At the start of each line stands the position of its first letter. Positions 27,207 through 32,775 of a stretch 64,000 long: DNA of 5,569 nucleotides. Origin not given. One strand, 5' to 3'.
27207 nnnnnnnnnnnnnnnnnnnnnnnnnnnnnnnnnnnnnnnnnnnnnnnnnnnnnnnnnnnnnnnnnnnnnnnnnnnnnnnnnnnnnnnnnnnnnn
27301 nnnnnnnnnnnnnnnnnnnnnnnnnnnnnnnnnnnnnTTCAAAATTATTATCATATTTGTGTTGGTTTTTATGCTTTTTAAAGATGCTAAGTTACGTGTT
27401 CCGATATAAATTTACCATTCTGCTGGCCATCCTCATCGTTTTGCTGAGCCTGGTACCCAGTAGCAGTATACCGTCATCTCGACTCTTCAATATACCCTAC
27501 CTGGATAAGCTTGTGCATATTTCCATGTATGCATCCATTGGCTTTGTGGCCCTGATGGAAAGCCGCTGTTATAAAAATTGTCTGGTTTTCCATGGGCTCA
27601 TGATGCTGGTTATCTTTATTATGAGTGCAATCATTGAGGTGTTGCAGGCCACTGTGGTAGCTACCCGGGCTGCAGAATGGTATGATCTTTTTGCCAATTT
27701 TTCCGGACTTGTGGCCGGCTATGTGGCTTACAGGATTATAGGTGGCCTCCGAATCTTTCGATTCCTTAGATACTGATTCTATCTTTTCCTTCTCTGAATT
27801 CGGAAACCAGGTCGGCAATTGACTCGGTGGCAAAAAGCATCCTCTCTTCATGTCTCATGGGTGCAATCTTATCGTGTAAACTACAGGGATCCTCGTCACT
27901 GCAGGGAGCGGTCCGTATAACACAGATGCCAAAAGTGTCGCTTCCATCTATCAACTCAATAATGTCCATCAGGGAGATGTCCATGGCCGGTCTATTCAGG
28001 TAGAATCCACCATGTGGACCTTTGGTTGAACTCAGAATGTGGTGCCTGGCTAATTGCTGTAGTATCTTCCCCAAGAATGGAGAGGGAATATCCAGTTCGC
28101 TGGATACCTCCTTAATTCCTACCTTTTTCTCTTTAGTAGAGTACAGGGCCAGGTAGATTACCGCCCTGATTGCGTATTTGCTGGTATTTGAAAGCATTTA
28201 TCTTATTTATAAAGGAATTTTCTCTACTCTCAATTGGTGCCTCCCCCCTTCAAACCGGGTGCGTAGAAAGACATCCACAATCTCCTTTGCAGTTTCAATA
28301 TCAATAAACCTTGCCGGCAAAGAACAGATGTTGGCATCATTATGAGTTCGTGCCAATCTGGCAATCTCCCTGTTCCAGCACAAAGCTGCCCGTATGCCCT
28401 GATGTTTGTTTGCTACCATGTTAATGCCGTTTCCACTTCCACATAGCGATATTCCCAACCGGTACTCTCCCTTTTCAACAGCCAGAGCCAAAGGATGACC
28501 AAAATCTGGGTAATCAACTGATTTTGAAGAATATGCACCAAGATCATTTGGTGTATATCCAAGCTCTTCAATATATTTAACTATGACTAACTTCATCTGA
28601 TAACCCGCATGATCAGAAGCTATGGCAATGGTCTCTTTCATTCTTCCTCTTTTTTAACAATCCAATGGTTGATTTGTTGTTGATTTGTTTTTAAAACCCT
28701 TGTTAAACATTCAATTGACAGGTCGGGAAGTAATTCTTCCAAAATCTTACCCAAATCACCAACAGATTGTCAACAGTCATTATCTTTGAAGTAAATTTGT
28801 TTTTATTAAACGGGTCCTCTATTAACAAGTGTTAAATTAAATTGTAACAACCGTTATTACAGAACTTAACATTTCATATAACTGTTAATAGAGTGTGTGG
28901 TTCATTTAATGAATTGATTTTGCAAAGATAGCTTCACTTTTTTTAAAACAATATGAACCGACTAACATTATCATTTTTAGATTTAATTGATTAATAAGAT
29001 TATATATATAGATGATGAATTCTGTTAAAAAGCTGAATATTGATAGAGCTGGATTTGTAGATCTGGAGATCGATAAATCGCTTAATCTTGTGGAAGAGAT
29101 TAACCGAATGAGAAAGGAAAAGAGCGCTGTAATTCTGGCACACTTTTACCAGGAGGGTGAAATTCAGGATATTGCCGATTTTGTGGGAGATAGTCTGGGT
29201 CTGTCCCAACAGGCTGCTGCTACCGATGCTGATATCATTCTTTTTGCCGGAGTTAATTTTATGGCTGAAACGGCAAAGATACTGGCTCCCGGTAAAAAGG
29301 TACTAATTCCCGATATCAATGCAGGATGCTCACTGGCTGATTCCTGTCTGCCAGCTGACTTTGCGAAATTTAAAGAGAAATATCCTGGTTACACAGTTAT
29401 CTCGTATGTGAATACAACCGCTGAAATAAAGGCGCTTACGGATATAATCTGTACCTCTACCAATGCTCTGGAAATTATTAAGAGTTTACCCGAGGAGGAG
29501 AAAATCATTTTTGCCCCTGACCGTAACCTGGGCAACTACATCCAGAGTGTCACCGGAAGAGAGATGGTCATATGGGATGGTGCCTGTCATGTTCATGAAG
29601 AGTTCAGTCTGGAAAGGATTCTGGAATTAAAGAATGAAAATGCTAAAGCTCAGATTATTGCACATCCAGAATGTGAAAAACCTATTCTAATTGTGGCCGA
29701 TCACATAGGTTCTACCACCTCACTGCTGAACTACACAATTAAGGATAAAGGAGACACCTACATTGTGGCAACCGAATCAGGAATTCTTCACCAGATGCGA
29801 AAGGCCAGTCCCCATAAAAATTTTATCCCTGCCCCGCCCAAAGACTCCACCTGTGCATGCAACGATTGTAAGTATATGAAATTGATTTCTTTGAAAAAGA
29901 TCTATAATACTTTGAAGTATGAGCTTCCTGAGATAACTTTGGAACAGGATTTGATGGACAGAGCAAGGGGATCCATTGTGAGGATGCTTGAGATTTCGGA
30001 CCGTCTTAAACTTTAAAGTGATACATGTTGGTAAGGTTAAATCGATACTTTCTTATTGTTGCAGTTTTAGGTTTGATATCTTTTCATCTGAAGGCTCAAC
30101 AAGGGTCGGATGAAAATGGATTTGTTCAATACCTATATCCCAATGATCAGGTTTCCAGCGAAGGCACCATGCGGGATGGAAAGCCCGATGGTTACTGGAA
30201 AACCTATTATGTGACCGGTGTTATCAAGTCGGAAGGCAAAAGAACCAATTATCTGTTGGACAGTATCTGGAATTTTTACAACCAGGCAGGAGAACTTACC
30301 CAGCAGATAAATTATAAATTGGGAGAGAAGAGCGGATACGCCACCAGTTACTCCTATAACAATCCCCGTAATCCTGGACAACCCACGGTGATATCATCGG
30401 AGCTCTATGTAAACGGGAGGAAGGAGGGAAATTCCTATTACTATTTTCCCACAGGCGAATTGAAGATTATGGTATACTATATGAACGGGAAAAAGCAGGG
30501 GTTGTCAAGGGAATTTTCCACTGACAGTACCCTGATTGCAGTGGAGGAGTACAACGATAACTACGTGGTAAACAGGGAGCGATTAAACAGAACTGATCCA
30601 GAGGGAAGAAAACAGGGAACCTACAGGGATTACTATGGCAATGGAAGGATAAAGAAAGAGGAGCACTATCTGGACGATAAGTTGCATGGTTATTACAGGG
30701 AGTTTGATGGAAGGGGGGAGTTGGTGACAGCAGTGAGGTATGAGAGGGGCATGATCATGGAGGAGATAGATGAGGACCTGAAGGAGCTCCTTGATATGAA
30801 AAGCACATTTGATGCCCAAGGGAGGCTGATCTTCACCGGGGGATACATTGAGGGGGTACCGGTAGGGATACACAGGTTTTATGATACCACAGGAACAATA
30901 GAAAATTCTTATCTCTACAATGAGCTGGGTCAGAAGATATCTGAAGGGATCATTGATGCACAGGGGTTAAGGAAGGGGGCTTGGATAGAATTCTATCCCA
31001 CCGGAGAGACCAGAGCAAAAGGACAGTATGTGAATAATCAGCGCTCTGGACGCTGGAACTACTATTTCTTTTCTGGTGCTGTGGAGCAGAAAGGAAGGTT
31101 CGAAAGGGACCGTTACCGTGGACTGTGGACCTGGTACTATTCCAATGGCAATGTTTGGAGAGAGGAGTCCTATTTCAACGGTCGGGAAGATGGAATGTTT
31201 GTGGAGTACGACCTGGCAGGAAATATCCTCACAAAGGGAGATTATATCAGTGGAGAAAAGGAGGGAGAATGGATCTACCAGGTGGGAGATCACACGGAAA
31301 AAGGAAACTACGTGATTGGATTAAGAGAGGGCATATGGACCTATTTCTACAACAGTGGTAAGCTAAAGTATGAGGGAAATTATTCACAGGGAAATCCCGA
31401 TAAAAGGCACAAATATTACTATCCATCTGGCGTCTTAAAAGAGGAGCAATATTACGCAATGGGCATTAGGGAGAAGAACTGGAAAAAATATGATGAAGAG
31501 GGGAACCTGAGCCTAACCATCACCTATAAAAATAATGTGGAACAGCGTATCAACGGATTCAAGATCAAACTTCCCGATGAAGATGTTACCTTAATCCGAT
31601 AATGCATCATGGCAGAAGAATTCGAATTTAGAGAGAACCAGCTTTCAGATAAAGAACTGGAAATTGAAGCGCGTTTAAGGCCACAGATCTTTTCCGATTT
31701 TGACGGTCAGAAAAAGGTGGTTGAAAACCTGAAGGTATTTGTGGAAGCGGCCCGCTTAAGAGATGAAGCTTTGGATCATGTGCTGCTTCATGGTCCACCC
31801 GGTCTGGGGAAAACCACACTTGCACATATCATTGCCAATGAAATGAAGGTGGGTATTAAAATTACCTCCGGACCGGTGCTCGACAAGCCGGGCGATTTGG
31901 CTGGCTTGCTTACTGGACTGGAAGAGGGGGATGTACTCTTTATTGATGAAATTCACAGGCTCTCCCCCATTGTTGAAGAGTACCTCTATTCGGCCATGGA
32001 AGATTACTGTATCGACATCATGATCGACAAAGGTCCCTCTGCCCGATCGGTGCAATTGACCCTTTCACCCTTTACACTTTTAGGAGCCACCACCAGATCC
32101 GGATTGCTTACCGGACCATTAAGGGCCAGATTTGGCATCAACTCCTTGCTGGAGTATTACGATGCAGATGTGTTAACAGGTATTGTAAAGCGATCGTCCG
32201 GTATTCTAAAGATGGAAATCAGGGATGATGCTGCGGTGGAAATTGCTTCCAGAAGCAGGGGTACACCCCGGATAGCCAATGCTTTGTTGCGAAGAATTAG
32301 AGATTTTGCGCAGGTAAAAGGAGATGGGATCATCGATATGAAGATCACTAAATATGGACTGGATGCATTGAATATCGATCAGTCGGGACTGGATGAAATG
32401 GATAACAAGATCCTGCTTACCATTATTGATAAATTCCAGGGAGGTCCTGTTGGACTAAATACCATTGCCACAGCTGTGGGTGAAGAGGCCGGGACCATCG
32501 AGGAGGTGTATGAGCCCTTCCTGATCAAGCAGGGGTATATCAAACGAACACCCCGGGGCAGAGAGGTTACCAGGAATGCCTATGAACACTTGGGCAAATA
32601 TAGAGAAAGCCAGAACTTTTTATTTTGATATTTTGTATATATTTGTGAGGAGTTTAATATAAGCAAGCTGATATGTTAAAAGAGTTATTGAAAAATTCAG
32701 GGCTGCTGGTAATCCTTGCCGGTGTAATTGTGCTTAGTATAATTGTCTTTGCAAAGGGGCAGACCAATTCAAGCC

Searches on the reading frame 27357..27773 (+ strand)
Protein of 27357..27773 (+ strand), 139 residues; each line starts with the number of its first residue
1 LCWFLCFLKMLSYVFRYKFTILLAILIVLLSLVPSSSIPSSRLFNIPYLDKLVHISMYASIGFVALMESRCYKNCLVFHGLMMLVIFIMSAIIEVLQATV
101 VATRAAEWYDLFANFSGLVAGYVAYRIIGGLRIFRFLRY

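Call 4: search_protein_families(library=pfam, proteins=[window:27357-27773:+], max_evalue=0.01)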
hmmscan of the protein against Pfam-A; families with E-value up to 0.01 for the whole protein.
window:27357-27773:+ (139 aa): 1 family
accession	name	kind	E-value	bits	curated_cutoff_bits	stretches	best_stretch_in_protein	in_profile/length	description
PF04892.17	VanZ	-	3.6e-08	34.5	30.1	1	30-128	34-125/126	VanZ like family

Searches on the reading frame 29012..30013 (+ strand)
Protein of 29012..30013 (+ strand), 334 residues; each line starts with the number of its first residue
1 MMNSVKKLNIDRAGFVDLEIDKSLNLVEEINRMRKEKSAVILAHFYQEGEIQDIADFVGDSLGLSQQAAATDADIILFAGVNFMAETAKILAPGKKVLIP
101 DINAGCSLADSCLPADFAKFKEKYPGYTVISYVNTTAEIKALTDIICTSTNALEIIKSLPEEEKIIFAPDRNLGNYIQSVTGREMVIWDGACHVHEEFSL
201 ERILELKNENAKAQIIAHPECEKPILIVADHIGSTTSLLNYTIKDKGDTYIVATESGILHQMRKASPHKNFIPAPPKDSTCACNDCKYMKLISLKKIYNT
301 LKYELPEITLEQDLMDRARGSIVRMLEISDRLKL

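Call 104: search_protein_families(library=pfam, proteins=[window:29012-30013:+], max_evalue=0.00001)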
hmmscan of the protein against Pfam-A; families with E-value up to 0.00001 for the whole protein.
window:29012-30013:+ (334 aa): 1 family
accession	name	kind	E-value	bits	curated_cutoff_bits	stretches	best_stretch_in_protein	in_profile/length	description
PF02445.21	NadA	-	9e-118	393.1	27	1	28-327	1-295/295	Quinolinate synthetase A protein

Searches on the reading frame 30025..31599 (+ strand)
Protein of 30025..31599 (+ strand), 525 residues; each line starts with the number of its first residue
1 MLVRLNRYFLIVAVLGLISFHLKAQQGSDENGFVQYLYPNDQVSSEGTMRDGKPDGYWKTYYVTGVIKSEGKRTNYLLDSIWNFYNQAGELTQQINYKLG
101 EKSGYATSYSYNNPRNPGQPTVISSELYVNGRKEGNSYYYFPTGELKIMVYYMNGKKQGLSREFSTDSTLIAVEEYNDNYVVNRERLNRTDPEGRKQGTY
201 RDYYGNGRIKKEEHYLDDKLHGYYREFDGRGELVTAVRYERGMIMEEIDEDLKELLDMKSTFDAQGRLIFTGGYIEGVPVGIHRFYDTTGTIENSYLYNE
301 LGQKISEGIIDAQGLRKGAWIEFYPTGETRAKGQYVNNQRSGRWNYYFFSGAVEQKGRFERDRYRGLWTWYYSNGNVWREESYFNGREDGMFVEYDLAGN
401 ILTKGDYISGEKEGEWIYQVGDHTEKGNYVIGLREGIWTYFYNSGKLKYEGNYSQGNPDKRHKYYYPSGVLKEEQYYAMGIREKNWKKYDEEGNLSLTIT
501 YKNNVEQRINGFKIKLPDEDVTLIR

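Call 104: search_protein_families(library=pfam, proteins=[window:30025-31599:+], max_evalue=0.00001)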
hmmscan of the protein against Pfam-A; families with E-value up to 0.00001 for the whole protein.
window:30025-31599:+ (525 aa): 1 family
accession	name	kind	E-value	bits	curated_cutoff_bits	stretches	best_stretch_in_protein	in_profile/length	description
PF07661.19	MORN_2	-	3.6e-25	85.5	29.6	0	434-454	1-21/22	MORN repeat variant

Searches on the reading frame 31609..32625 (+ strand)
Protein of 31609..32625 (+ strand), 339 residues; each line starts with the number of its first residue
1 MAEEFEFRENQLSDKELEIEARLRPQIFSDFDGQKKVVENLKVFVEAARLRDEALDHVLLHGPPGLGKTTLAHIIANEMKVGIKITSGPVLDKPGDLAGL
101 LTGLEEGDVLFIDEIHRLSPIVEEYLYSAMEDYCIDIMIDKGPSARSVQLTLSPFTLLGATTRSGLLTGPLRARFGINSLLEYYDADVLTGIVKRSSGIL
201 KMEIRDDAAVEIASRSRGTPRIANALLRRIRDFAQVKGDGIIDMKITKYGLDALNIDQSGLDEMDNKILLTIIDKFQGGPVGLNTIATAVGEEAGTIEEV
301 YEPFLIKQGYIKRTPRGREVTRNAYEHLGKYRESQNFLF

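Call 104: search_protein_families(library=pfam, proteins=[window:31609-32625:+], max_evalue=0.00001)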
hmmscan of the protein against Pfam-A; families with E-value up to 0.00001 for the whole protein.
window:31609-32625:+ (339 aa): 5 families
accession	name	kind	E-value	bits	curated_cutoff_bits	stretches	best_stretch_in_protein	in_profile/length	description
PF05496.18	RuvB_N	-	9e-77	256.7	27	1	23-179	1-157/159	Holliday junction DNA helicase RuvB P-loop domain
PF17864.7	AAA_lid_4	-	2.5e-29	101.3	27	1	184-257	1-74/74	RuvB AAA lid domain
PF05491.19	RuvB_C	-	6.1e-27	93.8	24.7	1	259-328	2-71/72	RuvB C-terminal winged helix domain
PF00004.35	AAA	-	2.6e-18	67.2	21.2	1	58-179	1-127/131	ATPase family associated with various cellular activities (AAA)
PF07728.20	AAA_5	-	1.7e-06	28.5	22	0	57-161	1-121/139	AAA domain (dynein-related subfamily)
